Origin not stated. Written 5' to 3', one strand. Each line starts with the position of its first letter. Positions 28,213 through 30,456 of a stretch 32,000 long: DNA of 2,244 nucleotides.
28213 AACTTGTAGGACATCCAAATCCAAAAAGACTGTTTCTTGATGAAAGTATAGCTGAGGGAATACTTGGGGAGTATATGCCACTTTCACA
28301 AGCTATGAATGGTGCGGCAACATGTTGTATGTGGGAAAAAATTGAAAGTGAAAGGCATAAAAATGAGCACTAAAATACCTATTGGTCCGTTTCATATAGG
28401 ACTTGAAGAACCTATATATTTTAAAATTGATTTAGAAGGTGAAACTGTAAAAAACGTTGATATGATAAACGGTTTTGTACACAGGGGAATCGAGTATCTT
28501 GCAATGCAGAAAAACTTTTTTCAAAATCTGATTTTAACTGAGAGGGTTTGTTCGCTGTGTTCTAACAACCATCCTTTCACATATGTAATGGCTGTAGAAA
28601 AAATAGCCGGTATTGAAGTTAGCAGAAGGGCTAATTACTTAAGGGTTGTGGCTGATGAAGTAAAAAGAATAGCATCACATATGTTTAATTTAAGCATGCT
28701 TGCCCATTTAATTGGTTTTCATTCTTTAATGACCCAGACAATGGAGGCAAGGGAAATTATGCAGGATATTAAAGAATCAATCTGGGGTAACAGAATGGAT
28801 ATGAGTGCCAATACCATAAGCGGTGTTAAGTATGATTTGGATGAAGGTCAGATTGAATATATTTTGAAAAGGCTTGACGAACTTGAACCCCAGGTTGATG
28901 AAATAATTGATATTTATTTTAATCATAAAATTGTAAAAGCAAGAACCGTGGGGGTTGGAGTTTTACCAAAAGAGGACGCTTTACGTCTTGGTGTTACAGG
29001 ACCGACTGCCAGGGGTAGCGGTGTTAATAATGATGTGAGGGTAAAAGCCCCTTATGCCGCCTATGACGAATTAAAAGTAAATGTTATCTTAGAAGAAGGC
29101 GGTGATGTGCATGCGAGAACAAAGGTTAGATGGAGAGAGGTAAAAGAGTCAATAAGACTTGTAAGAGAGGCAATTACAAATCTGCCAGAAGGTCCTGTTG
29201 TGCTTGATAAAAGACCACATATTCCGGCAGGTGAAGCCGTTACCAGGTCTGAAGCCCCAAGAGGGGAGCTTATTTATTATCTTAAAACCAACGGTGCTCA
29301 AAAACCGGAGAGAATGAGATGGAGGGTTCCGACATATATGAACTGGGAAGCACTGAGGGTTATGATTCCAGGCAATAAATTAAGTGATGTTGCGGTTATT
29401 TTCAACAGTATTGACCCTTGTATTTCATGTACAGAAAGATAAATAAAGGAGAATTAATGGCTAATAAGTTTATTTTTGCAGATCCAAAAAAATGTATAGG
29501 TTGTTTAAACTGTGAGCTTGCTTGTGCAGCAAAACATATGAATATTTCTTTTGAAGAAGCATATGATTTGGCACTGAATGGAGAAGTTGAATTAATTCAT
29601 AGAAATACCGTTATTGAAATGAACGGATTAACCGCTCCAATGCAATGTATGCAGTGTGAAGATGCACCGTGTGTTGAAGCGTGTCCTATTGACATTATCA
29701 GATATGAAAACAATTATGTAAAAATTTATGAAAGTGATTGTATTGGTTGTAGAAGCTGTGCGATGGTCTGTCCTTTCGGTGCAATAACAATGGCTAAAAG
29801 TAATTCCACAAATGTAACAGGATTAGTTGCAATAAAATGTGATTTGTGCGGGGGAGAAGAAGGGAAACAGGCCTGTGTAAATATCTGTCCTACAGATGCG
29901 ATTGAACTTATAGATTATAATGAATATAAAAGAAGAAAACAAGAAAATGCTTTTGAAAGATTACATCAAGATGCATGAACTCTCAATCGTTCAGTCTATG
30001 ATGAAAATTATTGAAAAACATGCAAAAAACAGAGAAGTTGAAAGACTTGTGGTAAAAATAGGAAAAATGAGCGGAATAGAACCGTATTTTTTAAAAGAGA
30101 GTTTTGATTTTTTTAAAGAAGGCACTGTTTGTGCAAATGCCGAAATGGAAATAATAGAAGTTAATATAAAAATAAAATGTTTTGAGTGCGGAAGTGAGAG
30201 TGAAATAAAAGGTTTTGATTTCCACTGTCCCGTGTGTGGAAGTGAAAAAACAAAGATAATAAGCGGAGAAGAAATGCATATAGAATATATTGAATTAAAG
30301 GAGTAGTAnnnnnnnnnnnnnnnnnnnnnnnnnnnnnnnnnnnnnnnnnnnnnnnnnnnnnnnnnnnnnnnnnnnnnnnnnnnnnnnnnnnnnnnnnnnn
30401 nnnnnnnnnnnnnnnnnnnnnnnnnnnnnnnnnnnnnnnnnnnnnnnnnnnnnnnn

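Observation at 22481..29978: Coo-type (M-K-L-X-U-H) group 4 [NiFe]-hydrogenase operon with a CooF-like polyferredoxin but no CO dehydrogenase or formate dehydrogenase partner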

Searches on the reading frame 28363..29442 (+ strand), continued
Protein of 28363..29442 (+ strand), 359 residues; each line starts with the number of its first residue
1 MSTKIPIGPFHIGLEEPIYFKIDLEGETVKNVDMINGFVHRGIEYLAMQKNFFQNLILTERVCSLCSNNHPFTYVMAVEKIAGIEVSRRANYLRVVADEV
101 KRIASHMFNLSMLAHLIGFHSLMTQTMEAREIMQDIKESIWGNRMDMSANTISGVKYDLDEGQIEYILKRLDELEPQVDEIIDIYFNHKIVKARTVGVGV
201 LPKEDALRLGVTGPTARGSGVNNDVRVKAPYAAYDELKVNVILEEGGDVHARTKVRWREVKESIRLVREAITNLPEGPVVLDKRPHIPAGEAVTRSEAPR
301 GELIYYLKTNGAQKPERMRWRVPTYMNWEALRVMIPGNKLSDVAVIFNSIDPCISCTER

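Call 53: search_protein_families(library=ncbifam, proteins=[L086:11955-13379:+, L001:13414-15120:+, L001:15131-16099:+, L001:16101-16964:+], max_evalue=1e-20)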
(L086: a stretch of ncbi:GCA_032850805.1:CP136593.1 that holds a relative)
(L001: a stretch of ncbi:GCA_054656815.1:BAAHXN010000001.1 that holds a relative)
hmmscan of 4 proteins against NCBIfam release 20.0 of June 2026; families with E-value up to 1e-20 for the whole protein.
L086:11955-13379:+ (474 aa): 14 families
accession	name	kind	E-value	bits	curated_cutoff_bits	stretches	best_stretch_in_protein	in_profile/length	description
TIGR01318.1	gltD_gamma_fam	subfamily_domain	3.7e-144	480.8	482.95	1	5-470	3-465/467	glutamate synthase, small subunit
NF009408.0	PRK12769.1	equivalog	8.7e-142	473.5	1003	1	8-472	191-653/659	formate-dependent uric acid utilization protein AegA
NF009451.0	PRK12809.1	equivalog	5.9e-117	391.5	1154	1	10-470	176-634/639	formate-dependent uric acid utilization protein YgfT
TIGR01316.1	gltA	equivalog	1.5e-102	343.7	471.75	1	18-466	2-445/449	NADPH-dependent glutamate synthase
NF009410.0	PRK12771.1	subfamily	1e-99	334.7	516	1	61-466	49-441/566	NAD(P)-binding protein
NF009414.0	PRK12778.1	equivalog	1.6e-98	330.9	1103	1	4-467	290-746/752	bifunctional dihydroorotate dehydrogenase B NAD binding subunit/NADPH-dependent glutamate synthase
TIGR01317.1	GOGAT_sm_gam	subfamily_domain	2e-88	297.4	447.7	1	4-466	4-474/485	glutamate synthase small subunit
NF009454.0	PRK12814.1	equivalog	1.4e-86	291.3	916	1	61-466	103-496/657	putative NADPH-dependent glutamate synthase small subunit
NF009413.0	PRK12775.1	equivalog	3.4e-78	263.5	1895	1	5-466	289-750/1006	putative trifunctional 2-polyprenylphenol hydroxylase/glutamate synthase subunit beta/ferritin domain-containing protein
TIGR03315.1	Se_ygfK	equivalog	2.4e-71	240.5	835.3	1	61-468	446-837/1012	putative selenate reductase subunit YgfK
NF010590.0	PRK13984.1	equivalog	6e-69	232.7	946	1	4-466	152-602/611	putative oxidoreductase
NF009415.0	PRK12779.1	equivalog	1.6e-66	224.9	1519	1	40-469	189-625/944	putative bifunctional glutamate synthase subunit beta/2-polyprenylphenol hydroxylase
NF009409.0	PRK12770.1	subfamily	3.2e-62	210.7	343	1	149-466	12-346/360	putative glutamate synthase subunit beta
NF045663.1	diclust_near_Sec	equivalog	1.4e-31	109.3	530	1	57-261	15-209/759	pyridine nucleotide-disulfide oxidoreductase/dicluster-binding protein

L001:13414-15120:+ (568 aa): 26 families (the best 25 are shown)
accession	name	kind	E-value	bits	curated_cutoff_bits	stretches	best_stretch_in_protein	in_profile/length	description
TIGR01812.1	sdhA_frdA_Gneg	subfamily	9.7e-239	793.6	567.3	1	8-568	1-568/568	succinate dehydrogenase or fumarate reductase, flavoprotein subunit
TIGR01816.1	sdhA_forward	equivalog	1.2e-216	720.5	727.35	1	6-568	2-584/584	succinate dehydrogenase flavoprotein subunit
NF004724.0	PRK06069.1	subfamily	3.4e-215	715.6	826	1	4-568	3-577/577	succinate dehydrogenase/fumarate reductase flavoprotein subunit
NF004613.0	PRK05945.1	equivalog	1.4e-213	710.7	824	1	6-568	3-575/575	succinate dehydrogenase/fumarate reductase flavoprotein subunit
NF005037.0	PRK06452.1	equivalog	1.6e-182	608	862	1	6-568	5-566/566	succinate dehydrogenase flavoprotein subunit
NF006686.0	PRK09231.1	equivalog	2.9e-171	571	854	1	4-568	3-581/598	fumarate reductase (quinol) flavoprotein subunit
TIGR01176.1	fum_red_Fp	equivalog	2.3e-164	548.2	932.7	1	5-568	2-579/580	fumarate reductase (quinol) flavoprotein subunit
NF042982.1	MFR_Fp_SdhA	equivalog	3.1e-153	511.5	1100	1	6-567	47-612/612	8-methylmenaquinol:fumarate reductase flavoprotein subunit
NF004900.0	PRK06263.1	equivalog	3e-142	475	718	1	4-540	5-532/546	fumarate reductase (CoM/CoB) subunit TfrA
NF006383.0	PRK08626.1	equivalog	1.3e-140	469.7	663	2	107-568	132-598/657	fumarate reductase flavoprotein subunit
NF006392.0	PRK08641.1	equivalog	7e-132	441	855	1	6-568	3-579/593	succinate dehydrogenase flavoprotein subunit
NF005866.0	PRK07803.1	equivalog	2e-116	389.6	819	2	4-269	6-291/631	fumarate reductase/succinate dehydrogenase flavoprotein subunit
TIGR00551.1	nadB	equivalog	1.1e-115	387.2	452.75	1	6-529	2-489/489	L-aspartate oxidase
TIGR01811.1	sdhA_Bsu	subfamily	3.2e-115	386.1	541.35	1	9-568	1-603/603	succinate dehydrogenase (quinone) flavoprotein subunit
NF005636.0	PRK07395.1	subfamily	4e-107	358.8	723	1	6-540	12-545/560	L-aspartate oxidase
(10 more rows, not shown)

L001:15131-16099:+ (322 aa): 12 families
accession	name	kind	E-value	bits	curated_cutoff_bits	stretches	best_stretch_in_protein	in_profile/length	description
NF009227.0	PRK12577.1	equivalog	9.6e-79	264.4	349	1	1-318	1-325/330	succinate dehydrogenase/fumarate reductase iron-sulfur subunit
NF009226.0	PRK12576.1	equivalog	2.1e-76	257.3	344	1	2-312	9-315/317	succinate dehydrogenase/fumarate reductase iron-sulfur subunit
NF004616.0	PRK05950.1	subfamily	2.2e-76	256.2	228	1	2-238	5-236/238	succinate dehydrogenase iron-sulfur subunit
TIGR00384.1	dhsB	subfamily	1.5e-74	250.2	88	1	7-231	1-221/222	succinate dehydrogenase and fumarate reductase iron-sulfur protein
NF009051.0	PRK12385.1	equivalog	5.5e-55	186.5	333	1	4-229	8-226/244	succinate dehydrogenase/fumarate reductase iron-sulfur subunit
NF009225.0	PRK12575.1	subfamily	1.6e-48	165.2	443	1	4-232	6-227/235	succinate dehydrogenase/fumarate reductase iron-sulfur subunit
NF042952.1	MFR_FeS_SdhB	equivalog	2.6e-45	154.9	600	1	19-316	13-315/320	8-methylmenaquinol:fumarate reductase iron-sulfur subunit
NF004898.0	PRK06259.1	equivalog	8.5e-43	146.7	385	1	3-241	4-222/488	fumarate reductase (CoM/CoB) subunit TfrB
NF010071.0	PRK13552.1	equivalog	1.2e-42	145.8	264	1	2-236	4-236/241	fumarate reductase iron-sulfur subunit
NF006391.0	PRK08640.1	equivalog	5.5e-30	104.1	244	1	3-236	7-240/254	succinate dehydrogenase iron-sulfur subunit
NF009052.0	PRK12386.1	equivalog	2.3e-25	89.1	256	1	3-222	5-217/255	succinate dehydrogenase/fumarate reductase iron-sulfur subunit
NF005746.0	PRK07570.1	subfamily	4.3e-22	78.6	243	1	1-241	1-246/250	succinate dehydrogenase/fumarate reductase iron-sulfur subunit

L001:16101-16964:+ (287 aa): 3 families
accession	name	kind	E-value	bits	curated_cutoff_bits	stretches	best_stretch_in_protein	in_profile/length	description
TIGR03288.1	CoB_CoM_SS_B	equivalog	1.3e-67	228.1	345.15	1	2-285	1-283/290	CoB--CoM heterodisulfide reductase subunit B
NF042965.1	MFR_anch_SdhE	equivalog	4.1e-67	226.7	500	1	2-286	2-279/282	8-methylmenaquinol:fumarate reductase membrane anchor subunit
NF041780.1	hetero_SS_HdrB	equivalog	1.2e-32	113.4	450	1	5-285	8-298/304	ferredoxin:CoB-CoM heterodisulfide reductase subunit HdrB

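Call 66: search_protein_families(library=pfam, proteins=[L029:1459-3261:+, L014:1377-3659:+, L070:12288-15161:+, L007:135-2546:+, L017:299-583:+, L084:3781-4080:+], max_evalue=0.00001)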
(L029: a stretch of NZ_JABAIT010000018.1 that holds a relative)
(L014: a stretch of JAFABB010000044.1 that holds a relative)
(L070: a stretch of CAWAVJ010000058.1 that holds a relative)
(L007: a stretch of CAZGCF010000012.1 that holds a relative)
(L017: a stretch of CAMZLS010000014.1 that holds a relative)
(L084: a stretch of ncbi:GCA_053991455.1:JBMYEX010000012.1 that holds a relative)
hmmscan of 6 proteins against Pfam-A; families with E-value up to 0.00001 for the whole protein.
L029:1459-3261:+ (600 aa): 2 families
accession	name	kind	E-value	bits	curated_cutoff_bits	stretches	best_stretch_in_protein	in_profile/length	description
PF01314.23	AFOR_C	-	3.6e-150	500.8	27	1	221-599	4-385/385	Aldehyde ferredoxin oxidoreductase, domains 2 & 3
PF02730.20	AFOR_N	-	6.4e-85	284.4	29.8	1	6-205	1-199/199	Aldehyde ferredoxin oxidoreductase, N-terminal domain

L014:1377-3659:+ (760 aa): 10 families
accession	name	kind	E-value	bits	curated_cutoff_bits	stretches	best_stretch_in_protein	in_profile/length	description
PF14691.11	Fer4_20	-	1.4e-22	80.1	25.8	1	2-91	13-105/113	Dihydroprymidine dehydrogenase domain II, 4Fe-4S cluster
PF02754.22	CCG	-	6.7e-12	45.8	20.6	1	537-614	2-80/85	Cysteine-rich domain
PF13450.12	NAD_binding_8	-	4.4e-10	40.1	21.9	1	113-170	1-55/68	NAD(P)-binding Rossmann-like domain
PF01593.30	Amino_oxidase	-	7.3e-09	35.8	19.8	1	118-169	1-49/443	Flavin containing amine oxidoreductase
PF01266.30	DAO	-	4.5e-08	33.4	27.9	1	110-144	1-35/353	FAD dependent oxidoreductase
PF13534.11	Fer4_17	-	5.2e-08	33.7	22.2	1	301-365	1-60/61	4Fe-4S dicluster domain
PF07992.20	Pyr_redox_2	-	9.9e-07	28.9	26.1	1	110-186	2-58/291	Pyridine nucleotide-disulphide oxidoreductase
PF13738.12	Pyr_redox_3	-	1.1e-06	28.5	30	1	106-182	162-237/305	Pyridine nucleotide-disulphide oxidoreductase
PF12831.13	FAD_oxidored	-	2.4e-06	27.5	27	1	111-147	2-38/416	FAD dependent oxidoreductase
PF00890.30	FAD_binding_2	-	7.1e-06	25.9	20.4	0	111-145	2-36/414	FAD binding domain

L070:12288-15161:+ (957 aa): 5 families
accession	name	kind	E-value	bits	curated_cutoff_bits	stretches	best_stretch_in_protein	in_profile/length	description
PF02738.23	MoCoBD_1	-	4e-68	229.6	27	1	340-583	1-244/244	Molybdopterin cofactor-binding domain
PF20256.3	MoCoBD_2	-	1.8e-61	208.6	27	1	611-859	7-283/283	Molybdopterin cofactor-binding domain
PF01799.25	Fer2_2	-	7.6e-26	90.5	30.3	1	91-165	1-74/75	[2Fe-2S] binding domain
PF01315.27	Ald_Xan_dh_C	-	1.1e-21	77.7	31.3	1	218-324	11-110/110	Aldehyde oxidase and xanthine dehydrogenase, a/b hammerhead domain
PF13085.11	Fer2_3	-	3.1e-06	27.6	27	1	54-94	50-88/107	2Fe-2S iron-sulfur cluster binding domain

L007:135-2546:+ (803 aa): 3 families
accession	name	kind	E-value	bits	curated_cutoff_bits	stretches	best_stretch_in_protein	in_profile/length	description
PF00384.28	Molybdopterin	-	1.7e-46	159.3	24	1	111-543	1-352/353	Molybdopterin oxidoreductase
PF01568.27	Molydop_binding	-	1e-20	74.2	26.8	1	681-796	1-109/110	Molydopterin dinucleotide binding domain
PF04879.21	Molybdop_Fe4S4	-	3.6e-09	36.9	22.7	1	55-107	2-54/55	Molybdopterin oxidoreductase Fe4S4 domain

L017:299-583:+ (94 aa): 0 families

L084:3781-4080:+ (99 aa): 0 families

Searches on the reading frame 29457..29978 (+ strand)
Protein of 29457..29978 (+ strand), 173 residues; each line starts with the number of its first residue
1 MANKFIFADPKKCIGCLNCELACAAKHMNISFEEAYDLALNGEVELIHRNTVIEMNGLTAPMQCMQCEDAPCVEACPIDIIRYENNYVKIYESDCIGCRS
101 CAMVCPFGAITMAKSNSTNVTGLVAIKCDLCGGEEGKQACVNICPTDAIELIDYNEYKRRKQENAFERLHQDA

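Call 4: search_protein_families(library=pfam, proteins=[window:29457-29978:+])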
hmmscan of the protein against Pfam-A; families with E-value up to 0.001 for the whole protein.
window:29457-29978:+ (173 aa): 13 families
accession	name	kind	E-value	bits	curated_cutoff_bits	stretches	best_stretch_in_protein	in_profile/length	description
PF12838.12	Fer4_7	-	2e-17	63.8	27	3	95-148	2-52/52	4Fe-4S dicluster domain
PF00037.32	Fer4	-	6.3e-14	51.6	21.1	1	88-111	1-24/24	4Fe-4S binding domain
PF13187.11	Fer4_9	-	4.2e-13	49.5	27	2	94-149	1-52/52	4Fe-4S dicluster domain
PF14697.11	Fer4_21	-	4e-11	43.3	35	1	63-112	7-59/59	4Fe-4S dicluster domain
PF12837.12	Fer4_6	-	4.3e-11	42.6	25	1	92-110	6-24/24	4Fe-4S binding domain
PF13237.11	Fer4_10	-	6.2e-11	42.5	25.5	2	89-145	3-53/53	4Fe-4S dicluster domain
PF12797.12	Fer4_2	-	3.7e-10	39.5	24.5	1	88-107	3-22/22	4Fe-4S binding domain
PF13484.11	Fer4_16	-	5.4e-10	40.3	30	1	95-113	2-20/66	4Fe-4S double cluster binding domain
PF25160.1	LdpA_Fe-S-bd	-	4.2e-09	36.5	27.6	1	69-114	6-47/49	LdpA Fe-S cluster-binding domain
PF13247.11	Fer4_11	-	7.8e-08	32.9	26.2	1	59-151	5-97/100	4Fe-4S dicluster domain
PF12798.12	Fer4_3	-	5.1e-06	27.3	27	0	95-109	1-15/15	4Fe-4S binding domain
PF13183.11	Fer4_8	-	1.1e-05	26.3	27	0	11-80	3-68/68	4Fe-4S dicluster domain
PF12800.12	Fer4_4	-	1.1e-05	25.8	24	0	93-108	2-17/17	4Fe-4S binding domain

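Call 5: search_protein_families(library=ncbifam, proteins=[window:29457-29978:+])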
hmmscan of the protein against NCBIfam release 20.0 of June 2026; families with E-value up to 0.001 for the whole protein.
window:29457-29978:+ (173 aa): 72 families (the best 25 are shown)
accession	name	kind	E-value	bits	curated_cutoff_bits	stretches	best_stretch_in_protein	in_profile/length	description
NF009408.0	PRK12769.1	equivalog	2.7e-36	124.9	1003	1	3-165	2-158/659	formate-dependent uric acid utilization protein AegA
NF009451.0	PRK12809.1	equivalog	2e-33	115.6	1154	1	3-161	2-146/639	formate-dependent uric acid utilization protein YgfT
NF007658.0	PRK10330.1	equivalog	3.7e-31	108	260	1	3-162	2-165/181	electron transport protein HydN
TIGR02951.1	DMSO_dmsB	equivalog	1.4e-19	70.7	214.1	1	6-160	4-159/161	DMSO/selenate family reductase complex B subunit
NF038355.1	FDH3_beta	equivalog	1.1e-15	58.2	240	1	7-134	6-124/180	formate dehydrogenase FDH3 subunit beta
TIGR01582.1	FDH-beta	equivalog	1.3e-15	57.2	334.7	1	8-168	26-195/283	formate dehydrogenase subunit beta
NF007382.0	PRK09898.1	equivalog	2.3e-14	53.4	213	1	7-156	62-205/208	ferredoxin-like protein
NF045766.1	PhenlGlyoxDHPadI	equivalog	2.8e-14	52.7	700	1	4-154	5-138/443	NADH-dependent phenylglyoxylate dehydrogenase subunit beta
NF008134.0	PRK10882.1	equivalog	3.9e-14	52.5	263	1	10-151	45-205/329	hydrogenase 2 operon protein HybA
NF041715.1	arsenate_red_ArrB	equivalog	2.1e-13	50.3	450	1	9-116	8-110/233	arsenate respiratory reductase iron-sulfur subunit ArrB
NF038196.1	ferrodoxin_EFR1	subfamily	4.5e-13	49.8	75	2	44-116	166-235/242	EFR1 family ferrodoxin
NF045715.1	sulf_resp_HmcB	equivalog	5.5e-13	48.7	420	1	6-151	39-195/307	sulfate respiration complex iron-sulfur protein HmcB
NF045797.1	DsrO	equivalog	2.5e-12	46.7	200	1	55-146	94-195/235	sulfate reduction electron transfer complex DsrMKJOP subunit DsrO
NF005503.0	PRK07118.1-2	equivalog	2.5e-11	43.4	252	3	71-116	145-190/292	RnfABCDGE type electron transport complex subunit B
NF041782.1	mnquin_red_QrcC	equivalog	4.7e-11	42.8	400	1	9-111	6-117/239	menaquinone reductase iron-sulfur cluster-binding subunit QrcC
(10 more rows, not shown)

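Call 49: search_solved_structures(query=window:29457-29978:+, max_evalue=1e-8)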
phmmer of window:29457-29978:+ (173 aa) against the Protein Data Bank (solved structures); distinct sequences matched with E-value up to 1e-8: 13.
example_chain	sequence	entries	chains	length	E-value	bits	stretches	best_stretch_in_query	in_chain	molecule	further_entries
7qv7_A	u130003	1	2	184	7.7e-30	107.5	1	1-123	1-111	Hydrogen dependent carbon dioxide reductase subunit HycB3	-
7qv7_B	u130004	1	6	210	1e-28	103.9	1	3-165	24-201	Hydrogen dependent carbon dioxide reductase subunit HycB4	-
7z0s_B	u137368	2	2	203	8.6e-26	94.3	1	3-117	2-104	Formate hydrogenlyase subunit 2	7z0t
9mqx_E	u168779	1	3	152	2.4e-22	83.1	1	4-163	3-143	Fe-S-cluster-containing hydrogenase subunit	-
9sw6_G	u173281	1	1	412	1.4e-21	80.6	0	64-158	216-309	Polyferredoxin protein MvhB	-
8c0z_C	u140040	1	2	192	2e-21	80.1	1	5-154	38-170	Iron-sulfur cluster-binding protein potential subunit of aldehyde oxidoreductase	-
6x6u_B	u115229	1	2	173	2.6e-13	53.7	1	5-152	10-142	Oxidoreductase, Fe-S subunit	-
6x1o_B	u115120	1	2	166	3e-13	53.5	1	6-153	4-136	Oxidoreductase, Fe-S subunit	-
9sfi_O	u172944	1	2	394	8.2e-12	48.8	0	38-113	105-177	Ferredoxin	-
6cz7_B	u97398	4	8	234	1.1e-11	48.4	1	8-112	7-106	4Fe-4S ferredoxin, iron-sulfur binding domain protein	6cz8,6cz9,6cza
1kqf_B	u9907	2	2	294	6.7e-11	45.8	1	8-151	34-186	FORMATE DEHYDROGENASE, NITRATE-INDUCIBLE, IRON-SULFUR SUBUNIT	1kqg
9vap_B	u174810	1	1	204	7.3e-10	42.5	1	5-134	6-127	4Fe-4S dicluster domain-containing protein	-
5t5i_F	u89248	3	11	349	4.5e-09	39.9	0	89-153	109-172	Tungsten formylmethanofuran dehydrogenase subunit fwdF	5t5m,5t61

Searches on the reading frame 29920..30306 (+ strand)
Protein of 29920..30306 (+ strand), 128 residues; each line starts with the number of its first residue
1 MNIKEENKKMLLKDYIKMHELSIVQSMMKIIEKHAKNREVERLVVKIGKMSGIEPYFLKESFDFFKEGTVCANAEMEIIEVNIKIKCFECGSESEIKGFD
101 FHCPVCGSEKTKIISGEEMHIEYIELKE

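Call 4: search_protein_families(library=pfam, proteins=[window:29920-30306:+])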
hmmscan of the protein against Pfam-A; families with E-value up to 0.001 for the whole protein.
window:29920-30306:+ (128 aa): 2 families
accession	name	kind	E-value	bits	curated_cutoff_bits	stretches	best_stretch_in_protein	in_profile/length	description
PF01155.25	HypA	-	1.9e-31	108.8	28.9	1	18-125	1-111/112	Hydrogenase/urease nickel incorporation, metallochaperone, hypA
PF23458.2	DUF7130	-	0.0005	20.4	35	1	74-116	43-86/89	Domain of unknown function (DUF7130)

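Call 5: search_protein_families(library=ncbifam, proteins=[window:29920-30306:+])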
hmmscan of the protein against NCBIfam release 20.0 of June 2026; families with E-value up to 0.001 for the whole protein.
window:29920-30306:+ (128 aa): 6 families
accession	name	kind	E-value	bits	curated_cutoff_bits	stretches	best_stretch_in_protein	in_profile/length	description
TIGR00100.1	hypA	equivalog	6.1e-25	87.5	88.1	1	18-127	1-114/116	hydrogenase maturation nickel metallochaperone HypA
NF001839.0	PRK00564.1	equivalog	2e-23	82.8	112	1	18-127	1-115/117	hydrogenase/urease nickel incorporation protein HypA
NF009046.0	PRK12380.1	subfamily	1.1e-18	67.7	113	1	18-126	1-112/113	hydrogenase/urease nickel incorporation protein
NF001976.0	PRK00762.1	equivalog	3.4e-16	59.2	146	1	18-126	1-118/124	hydrogenase maturation nickel metallochaperone HypA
NF002979.0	PRK03681.1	subfamily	4.4e-11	43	121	1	18-127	1-114/116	hydrogenase/urease nickel incorporation protein HypA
NF003008.0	PRK03824.1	equivalog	2.8e-09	37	125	1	18-96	1-82/135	hydrogenase nickel incorporation protein HypA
